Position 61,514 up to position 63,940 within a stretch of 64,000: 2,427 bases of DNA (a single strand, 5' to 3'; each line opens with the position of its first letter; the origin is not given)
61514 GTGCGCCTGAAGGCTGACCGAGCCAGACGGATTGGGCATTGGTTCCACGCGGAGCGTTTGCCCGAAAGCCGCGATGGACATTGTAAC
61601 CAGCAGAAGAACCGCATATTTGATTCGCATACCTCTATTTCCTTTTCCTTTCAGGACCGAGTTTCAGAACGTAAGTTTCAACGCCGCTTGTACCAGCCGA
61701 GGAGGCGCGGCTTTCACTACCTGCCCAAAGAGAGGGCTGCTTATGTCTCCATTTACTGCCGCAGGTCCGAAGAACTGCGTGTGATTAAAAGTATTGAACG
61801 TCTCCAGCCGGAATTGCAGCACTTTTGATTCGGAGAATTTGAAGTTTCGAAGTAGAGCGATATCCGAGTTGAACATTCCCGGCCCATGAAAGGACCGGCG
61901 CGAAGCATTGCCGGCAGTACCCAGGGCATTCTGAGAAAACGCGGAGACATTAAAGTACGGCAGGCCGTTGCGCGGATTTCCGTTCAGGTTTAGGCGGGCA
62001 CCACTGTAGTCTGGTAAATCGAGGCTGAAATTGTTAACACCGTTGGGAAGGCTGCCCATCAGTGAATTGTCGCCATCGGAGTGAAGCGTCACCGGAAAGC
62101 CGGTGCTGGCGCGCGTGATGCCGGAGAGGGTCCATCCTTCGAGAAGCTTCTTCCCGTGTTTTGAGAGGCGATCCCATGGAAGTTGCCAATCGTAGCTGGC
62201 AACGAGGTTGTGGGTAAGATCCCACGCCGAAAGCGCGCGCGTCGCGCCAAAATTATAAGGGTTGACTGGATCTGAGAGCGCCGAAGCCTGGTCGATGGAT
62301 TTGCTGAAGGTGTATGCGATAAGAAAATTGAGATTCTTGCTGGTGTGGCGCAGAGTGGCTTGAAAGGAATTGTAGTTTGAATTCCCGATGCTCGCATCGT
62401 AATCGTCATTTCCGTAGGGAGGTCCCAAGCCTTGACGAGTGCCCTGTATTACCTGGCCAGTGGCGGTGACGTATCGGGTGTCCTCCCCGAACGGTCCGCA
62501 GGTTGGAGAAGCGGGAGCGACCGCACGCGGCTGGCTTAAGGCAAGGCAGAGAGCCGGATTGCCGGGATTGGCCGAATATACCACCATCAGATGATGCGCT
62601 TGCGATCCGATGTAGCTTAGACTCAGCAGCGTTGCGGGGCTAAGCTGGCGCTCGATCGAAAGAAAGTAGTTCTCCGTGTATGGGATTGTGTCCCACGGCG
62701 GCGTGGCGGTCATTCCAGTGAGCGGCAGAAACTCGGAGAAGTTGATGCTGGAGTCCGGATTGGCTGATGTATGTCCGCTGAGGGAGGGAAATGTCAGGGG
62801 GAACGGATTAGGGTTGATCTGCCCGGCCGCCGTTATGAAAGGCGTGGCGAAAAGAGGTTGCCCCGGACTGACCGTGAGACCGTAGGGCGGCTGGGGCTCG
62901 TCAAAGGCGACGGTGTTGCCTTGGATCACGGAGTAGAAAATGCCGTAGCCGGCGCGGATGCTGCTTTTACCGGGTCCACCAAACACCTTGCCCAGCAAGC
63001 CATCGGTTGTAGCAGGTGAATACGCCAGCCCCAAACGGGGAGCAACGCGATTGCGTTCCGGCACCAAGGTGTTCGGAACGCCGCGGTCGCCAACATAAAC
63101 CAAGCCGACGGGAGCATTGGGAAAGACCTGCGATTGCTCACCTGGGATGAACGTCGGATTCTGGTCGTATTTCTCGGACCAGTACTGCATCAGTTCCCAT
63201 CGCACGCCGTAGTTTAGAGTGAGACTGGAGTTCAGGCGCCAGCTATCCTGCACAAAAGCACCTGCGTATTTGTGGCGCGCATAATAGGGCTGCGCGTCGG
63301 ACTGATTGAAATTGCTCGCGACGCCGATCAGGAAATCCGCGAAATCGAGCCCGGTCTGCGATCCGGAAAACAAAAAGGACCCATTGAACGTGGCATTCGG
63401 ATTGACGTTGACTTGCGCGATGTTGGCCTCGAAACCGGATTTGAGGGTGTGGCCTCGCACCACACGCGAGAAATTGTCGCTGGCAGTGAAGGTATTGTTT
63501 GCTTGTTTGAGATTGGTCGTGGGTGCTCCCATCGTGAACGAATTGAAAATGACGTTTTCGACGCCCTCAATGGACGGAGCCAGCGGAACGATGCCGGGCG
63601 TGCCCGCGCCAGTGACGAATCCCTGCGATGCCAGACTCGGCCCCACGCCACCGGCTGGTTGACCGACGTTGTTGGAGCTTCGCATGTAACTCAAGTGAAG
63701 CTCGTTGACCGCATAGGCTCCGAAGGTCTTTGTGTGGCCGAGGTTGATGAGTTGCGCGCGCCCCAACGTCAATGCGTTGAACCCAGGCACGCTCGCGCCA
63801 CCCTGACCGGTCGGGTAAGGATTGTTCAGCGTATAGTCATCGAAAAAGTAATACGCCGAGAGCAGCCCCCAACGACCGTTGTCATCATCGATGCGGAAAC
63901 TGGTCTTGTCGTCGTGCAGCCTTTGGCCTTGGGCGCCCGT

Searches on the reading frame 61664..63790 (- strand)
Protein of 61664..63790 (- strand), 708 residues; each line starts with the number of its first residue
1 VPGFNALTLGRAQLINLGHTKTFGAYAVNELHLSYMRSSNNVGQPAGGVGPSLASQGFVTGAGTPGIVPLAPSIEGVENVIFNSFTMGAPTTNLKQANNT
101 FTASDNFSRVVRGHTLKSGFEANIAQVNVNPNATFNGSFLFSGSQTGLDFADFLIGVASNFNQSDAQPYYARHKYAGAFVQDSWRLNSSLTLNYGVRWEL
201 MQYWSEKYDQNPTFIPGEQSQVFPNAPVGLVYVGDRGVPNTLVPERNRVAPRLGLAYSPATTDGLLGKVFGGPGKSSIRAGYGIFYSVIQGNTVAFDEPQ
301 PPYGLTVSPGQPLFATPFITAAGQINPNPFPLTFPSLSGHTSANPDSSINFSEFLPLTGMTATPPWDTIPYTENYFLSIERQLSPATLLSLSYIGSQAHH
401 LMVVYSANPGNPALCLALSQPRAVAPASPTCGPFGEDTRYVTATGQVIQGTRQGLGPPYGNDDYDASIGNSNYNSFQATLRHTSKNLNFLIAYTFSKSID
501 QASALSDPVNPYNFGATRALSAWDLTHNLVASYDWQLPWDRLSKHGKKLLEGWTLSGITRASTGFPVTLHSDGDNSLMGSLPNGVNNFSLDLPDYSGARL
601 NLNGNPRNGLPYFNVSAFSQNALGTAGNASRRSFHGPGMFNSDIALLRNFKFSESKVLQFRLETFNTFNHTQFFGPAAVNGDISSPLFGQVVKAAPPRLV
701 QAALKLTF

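Call 50: search_protein_families(library=pfam, proteins=[window:61664-63790:-], max_evalue=0.001)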
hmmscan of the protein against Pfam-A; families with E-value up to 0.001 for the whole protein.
window:61664-63790:- (708 aa): 2 families
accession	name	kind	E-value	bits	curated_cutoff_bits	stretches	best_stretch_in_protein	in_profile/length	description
PF25183.1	OMP_b-brl_4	-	4.3e-128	429.4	30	1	10-701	201-838/838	Outer membrane beta barrel domain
PF00593.30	TonB_dep_Rec_b-barrel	-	2.7e-06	28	27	1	114-268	110-232/436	TonB dependent receptor-like, beta-barrel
